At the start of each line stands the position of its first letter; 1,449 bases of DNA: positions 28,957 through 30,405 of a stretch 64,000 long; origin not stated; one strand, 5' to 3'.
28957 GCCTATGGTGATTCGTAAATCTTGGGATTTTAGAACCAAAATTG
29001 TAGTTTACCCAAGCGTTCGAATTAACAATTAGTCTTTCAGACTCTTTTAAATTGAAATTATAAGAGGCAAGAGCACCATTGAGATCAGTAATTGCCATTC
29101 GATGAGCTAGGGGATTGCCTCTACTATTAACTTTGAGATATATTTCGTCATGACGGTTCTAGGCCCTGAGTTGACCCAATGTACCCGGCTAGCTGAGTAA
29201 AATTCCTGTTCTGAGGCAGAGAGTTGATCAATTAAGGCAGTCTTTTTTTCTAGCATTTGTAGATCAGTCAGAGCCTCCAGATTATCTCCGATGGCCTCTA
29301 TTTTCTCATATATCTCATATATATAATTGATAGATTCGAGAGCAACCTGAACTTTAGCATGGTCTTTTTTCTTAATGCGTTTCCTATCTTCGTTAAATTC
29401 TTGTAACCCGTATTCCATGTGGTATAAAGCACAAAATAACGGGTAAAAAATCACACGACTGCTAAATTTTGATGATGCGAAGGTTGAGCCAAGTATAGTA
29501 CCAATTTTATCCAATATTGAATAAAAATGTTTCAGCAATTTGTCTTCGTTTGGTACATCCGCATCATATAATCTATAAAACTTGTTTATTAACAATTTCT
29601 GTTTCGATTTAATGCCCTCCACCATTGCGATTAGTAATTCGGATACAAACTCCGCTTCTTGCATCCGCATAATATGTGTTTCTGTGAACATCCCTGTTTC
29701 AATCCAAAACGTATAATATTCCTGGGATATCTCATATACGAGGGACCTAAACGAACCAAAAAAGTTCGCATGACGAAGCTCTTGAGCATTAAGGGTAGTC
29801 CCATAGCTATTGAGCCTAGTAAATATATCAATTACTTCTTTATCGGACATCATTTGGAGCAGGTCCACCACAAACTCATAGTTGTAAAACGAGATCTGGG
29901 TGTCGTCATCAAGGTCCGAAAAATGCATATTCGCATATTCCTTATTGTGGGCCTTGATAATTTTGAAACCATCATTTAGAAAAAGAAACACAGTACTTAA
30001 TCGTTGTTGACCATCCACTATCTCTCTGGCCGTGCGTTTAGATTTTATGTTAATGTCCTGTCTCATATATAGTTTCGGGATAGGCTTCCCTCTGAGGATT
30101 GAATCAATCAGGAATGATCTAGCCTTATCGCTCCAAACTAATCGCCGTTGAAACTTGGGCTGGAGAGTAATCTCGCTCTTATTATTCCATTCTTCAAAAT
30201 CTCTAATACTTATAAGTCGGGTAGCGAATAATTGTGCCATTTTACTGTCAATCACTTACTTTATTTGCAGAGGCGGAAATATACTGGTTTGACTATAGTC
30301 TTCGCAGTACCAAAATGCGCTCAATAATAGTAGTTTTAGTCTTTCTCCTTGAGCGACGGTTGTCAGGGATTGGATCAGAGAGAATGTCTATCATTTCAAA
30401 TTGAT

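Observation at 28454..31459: AT-rich three-gene island: DNA methyltransferase + DUF262 (ParB-like) protein + HEPN-motif protein, a candidate uncharacterized methylation-linked defense module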

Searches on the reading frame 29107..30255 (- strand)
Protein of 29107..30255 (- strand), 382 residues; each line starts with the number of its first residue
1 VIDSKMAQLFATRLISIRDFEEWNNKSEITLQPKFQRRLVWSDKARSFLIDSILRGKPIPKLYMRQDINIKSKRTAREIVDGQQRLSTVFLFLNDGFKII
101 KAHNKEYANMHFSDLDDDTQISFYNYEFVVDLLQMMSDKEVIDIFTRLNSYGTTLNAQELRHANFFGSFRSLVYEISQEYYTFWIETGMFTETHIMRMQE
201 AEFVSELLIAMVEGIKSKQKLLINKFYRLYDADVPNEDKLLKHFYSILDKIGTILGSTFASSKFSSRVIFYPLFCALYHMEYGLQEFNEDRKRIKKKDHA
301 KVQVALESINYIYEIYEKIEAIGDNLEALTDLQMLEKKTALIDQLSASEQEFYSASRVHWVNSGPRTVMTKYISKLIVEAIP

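Call 3: search_protein_families(library=pfam, proteins=[window:29107-30255:-], max_evalue=1)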
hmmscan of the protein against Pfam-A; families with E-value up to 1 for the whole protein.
window:29107-30255:- (382 aa): 3 families
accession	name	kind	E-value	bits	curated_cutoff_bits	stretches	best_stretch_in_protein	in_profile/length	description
PF03235.19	GmrSD_N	-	1.1e-24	88.1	33.2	1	23-166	4-199/199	GmrSD restriction endonuclease, N-terminal domain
PF16926.10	HisKA_4TM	-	0.1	12.9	22.6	1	212-283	38-109/130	Archaeal 4TM region of histidine kinase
PF20575.4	HTH_63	-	0.22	11.6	23.9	1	16-40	70-94/148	Helix-turn-helix domain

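Call 4: search_protein_families(library=padloc, proteins=[window:29107-30255:-], max_evalue=1)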
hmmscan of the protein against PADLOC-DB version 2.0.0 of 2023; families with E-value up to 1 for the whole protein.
window:29107-30255:- (382 aa): 12 families
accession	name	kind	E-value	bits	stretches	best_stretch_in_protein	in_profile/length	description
PDLC03877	NsnA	-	1.8e-41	140.7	1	15-302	51-342/385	-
PDLC04027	PD-T4-2_A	-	7.8e-22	75.8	1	19-256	42-283/363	-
PDLC03418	REase_II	-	2.6e-15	54.4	1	29-171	32-164/372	Type II restriction enzyme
PDLC04151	HEC-05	-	6.2e-10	36.4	3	15-60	26-70/600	-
PDLC04709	PDC-M55C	-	1.6e-07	28.4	1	33-116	32-131/554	-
PDLC02695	Orf5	-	1.3e-06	25.1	1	62-106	64-108/601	Orf5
PDLC04150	HEC-05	-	1.8e-06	25.1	2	30-62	22-54/583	-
PDLC04154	HEC-06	-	5.5e-06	23.3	1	28-104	22-100/569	-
PDLC04155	HEC-06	-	2.1e-05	21.2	1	30-94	21-88/562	-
PDLC04157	HEC-06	-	3.9e-05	20.5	1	33-95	26-91/558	-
PDLC02687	Orf5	-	7.8e-05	19.6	1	33-102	21-92/543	Orf5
PDLC02701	Orf5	-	0.00019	18.1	1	69-108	72-111/596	Orf5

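Call 5: search_protein_families(library=ncbifam, proteins=[window:29107-30255:-], max_evalue=1)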
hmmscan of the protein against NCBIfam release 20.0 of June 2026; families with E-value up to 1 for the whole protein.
window:29107-30255:- (382 aa): 1 family
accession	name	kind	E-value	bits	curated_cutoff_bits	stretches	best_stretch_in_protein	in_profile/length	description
TIGR03937.1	PgaC_IcaA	equivalog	0.13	11.1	422.3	1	267-346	4-84/407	poly-beta-1,6-N-acetyl-D-glucosamine synthase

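Call 22: find_homologous_proteins(query=window:29107-30255:-, max_evalue=0.00001)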
Query window:29107-30255:- (382 aa): 1735 proteins with E <= 0.00001 among 4437 candidates; the best 120 are listed.
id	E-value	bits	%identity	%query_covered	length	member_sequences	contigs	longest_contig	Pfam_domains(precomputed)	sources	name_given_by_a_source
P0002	3.0e-245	831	100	99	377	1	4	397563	PF03235.20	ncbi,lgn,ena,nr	ncbi:MAG: DUF262 domain-containing protein [Candidatus Marinimicrobia bacterium]|nr:DUF262 domain-co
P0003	9.3e-135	468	56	98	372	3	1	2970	PF03235.20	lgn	-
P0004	1.5e-122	428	53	98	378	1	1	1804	PF03235.20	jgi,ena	-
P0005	1.8e-120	421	54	98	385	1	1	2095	PF03235.20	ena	-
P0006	2.2e-117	411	51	98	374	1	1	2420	PF03235.20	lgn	-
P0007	7.5e-117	409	51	97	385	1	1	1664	PF03235.20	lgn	-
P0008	9.2e-116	405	49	98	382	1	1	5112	PF03235.20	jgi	jgi:hypothetical protein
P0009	5.5e-115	403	48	98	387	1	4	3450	PF03235.20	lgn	-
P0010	5.5e-114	399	48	98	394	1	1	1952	PF03235.20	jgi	-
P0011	6.0e-114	399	50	98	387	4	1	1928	PF03235.20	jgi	jgi:hypothetical protein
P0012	6.9e-114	399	48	98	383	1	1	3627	PF03235.20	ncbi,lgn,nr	ncbi:MAG: DUF262 domain-containing protein [Kosmotogaceae bacterium]|nr:DUF262 domain-containing pro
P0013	1.6e-113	398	49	98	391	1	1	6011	PF03235.20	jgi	jgi:hypothetical protein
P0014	2.9e-113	397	49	98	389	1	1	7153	PF03235.20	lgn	-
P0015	4.0e-113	397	48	98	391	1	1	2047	PF03235.20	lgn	-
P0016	6.2e-113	396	48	98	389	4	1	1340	PF03235.20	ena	-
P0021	3.1e-111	390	48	98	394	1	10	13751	PF03235.20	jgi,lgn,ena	-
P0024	2.1e-110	388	50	98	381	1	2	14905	PF03235.20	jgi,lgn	jgi:hypothetical protein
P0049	1.5e-106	375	49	98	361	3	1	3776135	PF03235.20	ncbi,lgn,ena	-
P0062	1.9e-105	371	48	98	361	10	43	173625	PF03235.20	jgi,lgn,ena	jgi:hypothetical protein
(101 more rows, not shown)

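Call 23: find_encoding_contigs(protein=P0049, flank=5000, max_places=2)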
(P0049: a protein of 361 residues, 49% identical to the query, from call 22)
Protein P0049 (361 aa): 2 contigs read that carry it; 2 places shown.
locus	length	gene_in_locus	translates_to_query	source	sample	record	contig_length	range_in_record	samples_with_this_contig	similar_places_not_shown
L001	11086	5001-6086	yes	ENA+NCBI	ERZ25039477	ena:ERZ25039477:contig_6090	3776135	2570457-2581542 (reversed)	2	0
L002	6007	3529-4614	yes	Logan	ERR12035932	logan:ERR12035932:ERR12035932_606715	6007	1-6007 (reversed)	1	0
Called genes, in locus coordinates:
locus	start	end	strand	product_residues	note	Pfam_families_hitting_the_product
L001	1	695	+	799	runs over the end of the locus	-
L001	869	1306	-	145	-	PF00436:SSB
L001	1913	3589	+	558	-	PF03235:GmrSD_N, PF07510:GmrSD_C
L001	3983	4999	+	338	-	PF01555:N6_N4_Mtase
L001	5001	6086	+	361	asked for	PF03235:GmrSD_N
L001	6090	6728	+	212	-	-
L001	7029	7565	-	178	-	PF08401:ArdcN (weak)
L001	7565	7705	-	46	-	-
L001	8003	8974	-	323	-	PF00126:HTH_1, PF03466:LysR_substrate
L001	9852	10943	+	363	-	PF00589:Phage_integrase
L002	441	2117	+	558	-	PF03235:GmrSD_N, PF07510:GmrSD_C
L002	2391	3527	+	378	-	PF01555:N6_N4_Mtase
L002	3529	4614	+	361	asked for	PF03235:GmrSD_N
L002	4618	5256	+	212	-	-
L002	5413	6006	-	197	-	?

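Call 24: find_encoding_contigs(protein=P0024, flank=5000, max_places=2)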
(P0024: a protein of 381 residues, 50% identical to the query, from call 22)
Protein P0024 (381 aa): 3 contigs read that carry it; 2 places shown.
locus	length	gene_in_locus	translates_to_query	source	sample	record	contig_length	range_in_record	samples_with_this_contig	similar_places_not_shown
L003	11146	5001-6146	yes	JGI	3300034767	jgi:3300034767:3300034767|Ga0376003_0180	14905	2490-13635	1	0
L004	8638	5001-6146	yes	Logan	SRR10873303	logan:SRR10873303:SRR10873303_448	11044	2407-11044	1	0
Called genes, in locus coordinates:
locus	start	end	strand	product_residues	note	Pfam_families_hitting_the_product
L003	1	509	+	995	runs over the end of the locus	PF02384:N6_Mtase, PF20473:MmeI_Mtase, PF07669:Eco57I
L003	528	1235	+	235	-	-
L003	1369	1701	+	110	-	-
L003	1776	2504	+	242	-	PF02463:SMC_N, PF11398:DUF2813 (faint), PF13175:AAA_15, PF13476:AAA_23 (weak), PF00005:ABC_tran (weak), PF13304:AAA_21, PF13175:AAA_15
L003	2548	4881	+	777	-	PF00072:Response_reg, PF01590:GAF, PF13185:GAF_2, PF01590:GAF, PF13185:GAF_2, PF13492:GAF_3, PF00512:HisKA, PF02518:HATPase_c, +1 more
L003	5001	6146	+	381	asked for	PF03235:GmrSD_N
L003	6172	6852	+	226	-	-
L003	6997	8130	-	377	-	-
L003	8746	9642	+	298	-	PF12784:PDDEXK_2, PF27070:HTH_Rpn_C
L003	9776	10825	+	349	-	-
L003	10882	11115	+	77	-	PF13711:DUF4160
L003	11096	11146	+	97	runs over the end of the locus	PF10387:DUF2442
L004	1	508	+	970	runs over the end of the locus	?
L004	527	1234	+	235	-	-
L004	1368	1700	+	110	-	-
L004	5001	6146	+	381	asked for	PF03235:GmrSD_N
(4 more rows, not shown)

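Call 25: find_encoding_contigs(protein=P0021, flank=5000, max_places=2)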
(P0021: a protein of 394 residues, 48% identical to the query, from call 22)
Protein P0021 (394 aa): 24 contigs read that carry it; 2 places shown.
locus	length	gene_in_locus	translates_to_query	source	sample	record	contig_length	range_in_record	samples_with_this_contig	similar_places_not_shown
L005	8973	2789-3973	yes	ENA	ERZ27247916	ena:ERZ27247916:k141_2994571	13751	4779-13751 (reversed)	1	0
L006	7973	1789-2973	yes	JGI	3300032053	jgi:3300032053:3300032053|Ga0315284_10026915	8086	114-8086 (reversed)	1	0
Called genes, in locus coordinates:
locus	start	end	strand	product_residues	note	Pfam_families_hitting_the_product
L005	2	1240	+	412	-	?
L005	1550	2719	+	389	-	PF01555:N6_N4_Mtase (weak), PF01170:UPF0020 (faint)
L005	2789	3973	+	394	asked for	PF03235:GmrSD_N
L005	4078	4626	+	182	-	-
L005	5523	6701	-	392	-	PF05163:DinB (faint), PF04978:MST, PF12867:DinB_2, PF08020:DUF1706 (weak), PF12867:DinB_2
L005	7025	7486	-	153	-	PF08332:CaMKII_AD, PF13474:SnoaL_3 (weak)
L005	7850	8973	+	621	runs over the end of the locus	PF08450:SGL (faint), PF01436:NHL (faint), PF24684:Vgb_lyase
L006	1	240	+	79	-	?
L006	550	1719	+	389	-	PF01555:N6_N4_Mtase (weak), PF01170:UPF0020 (faint)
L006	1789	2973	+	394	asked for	PF03235:GmrSD_N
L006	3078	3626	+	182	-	-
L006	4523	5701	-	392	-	PF05163:DinB (faint), PF04978:MST, PF12867:DinB_2, PF08020:DUF1706 (weak), PF12867:DinB_2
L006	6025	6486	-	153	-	PF08332:CaMKII_AD, PF13474:SnoaL_3 (weak)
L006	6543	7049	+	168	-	-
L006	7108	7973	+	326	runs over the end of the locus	?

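Call 26: find_encoding_contigs(protein=P0062, flank=5000, max_places=3)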
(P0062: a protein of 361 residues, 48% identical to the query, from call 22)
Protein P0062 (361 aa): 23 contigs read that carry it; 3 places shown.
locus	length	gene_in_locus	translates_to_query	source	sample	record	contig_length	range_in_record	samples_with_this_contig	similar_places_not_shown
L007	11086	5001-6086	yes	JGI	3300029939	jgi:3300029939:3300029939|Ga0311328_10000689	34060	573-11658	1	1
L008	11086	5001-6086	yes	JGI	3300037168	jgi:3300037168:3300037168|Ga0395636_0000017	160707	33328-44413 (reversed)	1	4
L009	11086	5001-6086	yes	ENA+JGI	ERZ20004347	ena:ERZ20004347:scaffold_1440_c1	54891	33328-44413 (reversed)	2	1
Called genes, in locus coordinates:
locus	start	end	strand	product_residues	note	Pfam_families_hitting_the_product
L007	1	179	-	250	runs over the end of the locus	?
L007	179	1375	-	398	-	-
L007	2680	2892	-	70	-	-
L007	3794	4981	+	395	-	PF01170:UPF0020 (weak), PF01555:N6_N4_Mtase, PF02086:MethyltransfD12 (weak)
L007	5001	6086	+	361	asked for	PF03235:GmrSD_N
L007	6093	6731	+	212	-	-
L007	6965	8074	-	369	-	-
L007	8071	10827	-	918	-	PF00069:Pkinase (weak), PF13401:AAA_22 (faint), PF24389:ORC-CDC6-like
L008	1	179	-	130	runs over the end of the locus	PF12281:NTP_transf_8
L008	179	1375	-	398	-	-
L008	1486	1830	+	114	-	-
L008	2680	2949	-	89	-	-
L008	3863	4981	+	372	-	PF01170:UPF0020 (weak), PF02086:MethyltransfD12 (weak), PF01555:N6_N4_Mtase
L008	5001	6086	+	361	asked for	PF03235:GmrSD_N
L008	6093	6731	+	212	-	-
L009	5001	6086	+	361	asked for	PF03235:GmrSD_N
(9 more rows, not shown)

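Call 35: search_protein_families(library=phrogs, proteins=[window:29107-30255:-], max_evalue=0.01)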
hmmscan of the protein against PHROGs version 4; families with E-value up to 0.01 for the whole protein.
window:29107-30255:- (382 aa): 3 families
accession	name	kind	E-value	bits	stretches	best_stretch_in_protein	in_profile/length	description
phrog_2598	-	unknown function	8.9e-37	128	1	25-292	42-310/352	-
phrog_1583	-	unknown function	5.5e-30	105.4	1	15-164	21-172/417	-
phrog_26759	-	unknown function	1.7e-13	50.7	1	13-177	7-184/593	-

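Call 41: find_related_loci(query=A2, collection=genome_contigs, flank=6000)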
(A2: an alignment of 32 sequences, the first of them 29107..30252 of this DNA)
Query A2 (381 aa) in genome_contigs; peptide patterns used: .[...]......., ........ (x = any residue, [..] = any of these).
308 stretches matched a pattern; 218 encode a relative of the query (tblastn E <= 1e-3); the best 80 are kept; 80 distinct loci.
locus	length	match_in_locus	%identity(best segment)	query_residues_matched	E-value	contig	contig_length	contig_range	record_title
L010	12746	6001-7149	49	4-380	2e-120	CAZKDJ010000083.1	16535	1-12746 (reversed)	MAG TPA_asm: uncultured Anaerolineales bacterium isolate binchicken_co116_320 genome assembly, contig: NODE_3475_length_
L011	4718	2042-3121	50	3-380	3e-117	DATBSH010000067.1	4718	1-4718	MAG TPA_asm: Pyrinomonadaceae bacterium isolate SMAG_U4152 k141_1892401, whole genome shotgun sequence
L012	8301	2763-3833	49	7-380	1e-116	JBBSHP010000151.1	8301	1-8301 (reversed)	MAG: Bryobacterales bacterium isolate LS3_sbin.1 LS3_sbin.1_K_56933_L_8301_cov_7.0000, whole genome shotgun sequence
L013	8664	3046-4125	49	4-380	8e-115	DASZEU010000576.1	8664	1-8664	MAG TPA_asm: Candidatus Angelobacter sp. isolate SMAG_U6502 k141_3429346, whole genome shotgun sequence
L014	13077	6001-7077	47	5-380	7e-115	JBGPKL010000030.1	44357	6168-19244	MAG: Sulfurifustaceae bacterium isolate OBJ_0618_7090110_287 k141_6976411_length_44357_cov_31.0659, whole genome shotgun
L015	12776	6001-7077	47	5-380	2e-113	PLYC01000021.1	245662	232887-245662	MAG: Candidatus Doudnabacteria bacterium isolate palsa_1336 73.20120700_P3D.308_contig_11217, whole genome shotgun seque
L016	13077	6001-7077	48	5-380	9e-113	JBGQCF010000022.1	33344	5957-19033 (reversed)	MAG: Gammaproteobacteria bacterium isolate OBJ2_061818_110_47 k141_881317_length_33344_cov_39.6977, whole genome shotgun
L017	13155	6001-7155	45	5-380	1e-111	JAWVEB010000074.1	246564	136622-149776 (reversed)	MAG: Blastocatellia bacterium isolate BP_42 scaffold_439217, whole genome shotgun sequence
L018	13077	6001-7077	45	5-380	8e-110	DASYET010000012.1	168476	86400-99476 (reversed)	MAG TPA_asm: Bryobacteraceae bacterium isolate SMAG_U4994 k141_1768723, whole genome shotgun sequence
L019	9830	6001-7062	45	5-380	4e-109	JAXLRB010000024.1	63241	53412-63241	MAG: Vicinamibacterales bacterium isolate STL-ACI18 C3.94.fa-24, whole genome shotgun sequence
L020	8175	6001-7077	46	5-380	4e-109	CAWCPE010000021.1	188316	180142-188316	MAG: Terriglobia bacterium isolate MFD05512.bin.1.231 genome assembly, contig: contig_5765, whole genome shotgun sequenc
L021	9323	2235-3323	44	1-380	1e-108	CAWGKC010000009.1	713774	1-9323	MAG: uncultured Acidobacteriota bacterium isolate MFD05705.bin.1.224 genome assembly, contig: contig_41478, whole genome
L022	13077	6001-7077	45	5-380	5e-108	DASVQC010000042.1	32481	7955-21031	MAG TPA_asm: Pyrinomonadaceae bacterium isolate SMAG_U3196 k141_204922, whole genome shotgun sequence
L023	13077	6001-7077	46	5-380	2e-107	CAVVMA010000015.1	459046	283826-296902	MAG: uncultured delta proteobacterium isolate MFD09222.bin.2.46 genome assembly, contig: contig_85776, whole genome shot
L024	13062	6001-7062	45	5-380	2e-107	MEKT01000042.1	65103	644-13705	MAG: Acidobacteria bacterium RIFCSPLOWO2_02_FULL_65_29 rifcsplowo2_02_scaffold_1473, whole genome shotgun sequence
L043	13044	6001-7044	42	9-347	1e-85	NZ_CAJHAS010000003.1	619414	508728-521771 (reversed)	Psychrobacter proteolyticus strain 116, whole genome shotgun sequence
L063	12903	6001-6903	45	9-311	2e-81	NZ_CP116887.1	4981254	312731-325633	Aneurinibacillus sp. Ricciae_BoGa-3 chromosome, complete genome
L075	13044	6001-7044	38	9-346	2e-78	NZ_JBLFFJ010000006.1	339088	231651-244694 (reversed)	Chryseobacterium sp. DT-3 NODE_6_length_339088_cov_323.260148, whole genome shotgun sequence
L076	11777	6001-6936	40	9-322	6e-78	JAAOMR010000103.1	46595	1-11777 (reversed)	Acidithiobacillus ferrivorans strain DSM 22755 Contig103, whole genome shotgun sequence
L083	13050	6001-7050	38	9-381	4e-77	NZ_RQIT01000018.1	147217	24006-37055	Bradyrhizobium sp. RP6 NODE_18_length_147217_cov_27.8698, whole genome shotgun sequence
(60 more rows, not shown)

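Call 48: search_protein_families(library=pfam, alignment_id=A3, max_evalue=0.0001)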
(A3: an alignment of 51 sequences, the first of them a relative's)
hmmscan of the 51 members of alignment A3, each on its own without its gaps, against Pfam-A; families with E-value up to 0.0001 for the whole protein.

A. member 1, L032:4523-5275:+ (251 aa): 1 family
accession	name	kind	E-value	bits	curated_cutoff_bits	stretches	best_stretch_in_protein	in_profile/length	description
PF00215.30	OMPdecase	-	4e-52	177.7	27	1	23-238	2-220/221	Orotidine 5'-phosphate decarboxylase / HUMPS family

B. families by the number of members that match (of 51 scanned): 54 families (the first 25 are shown)
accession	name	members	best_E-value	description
PF01555.25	N6_N4_Mtase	4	1.1e-64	DNA methylase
PF13481.12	AAA_25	3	1.7e-18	AAA domain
PF01381.28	HTH_3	2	8.7e-17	Helix-turn-helix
PF13560.12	HTH_31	2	1.7e-10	Helix-turn-helix domain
PF01642.28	MM_CoA_mutase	1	2e-234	Methylmalonyl-CoA mutase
PF10136.14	SpecificRecomb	1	1.9e-176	Site-specific recombinase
PF01235.23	Na_Ala_symp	1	2.4e-129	Sodium:alanine symporter family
PF07944.18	Beta-AFase-like_GH127_cat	1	3.7e-110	Beta-L-arabinofuranosidase, GH127 catalytic domain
PF00118.29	Cpn60_TCP1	1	5.1e-77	TCP-1/cpn60 chaperonin family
PF03060.21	NMO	1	1.5e-75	Nitronate monooxygenase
PF21688.3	FAD-depend_C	1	2e-70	FAD-dependent protein, C-terminal domain-like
PF01081.25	Aldolase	1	7.3e-66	KDPG and KHG aldolase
PF00215.30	OMPdecase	1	4e-52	Orotidine 5'-phosphate decarboxylase / HUMPS family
PF07804.18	HipA_C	1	3.3e-51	HipA-like C-terminal domain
PF01610.23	DDE_Tnp_ISL3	1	9e-50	Transposase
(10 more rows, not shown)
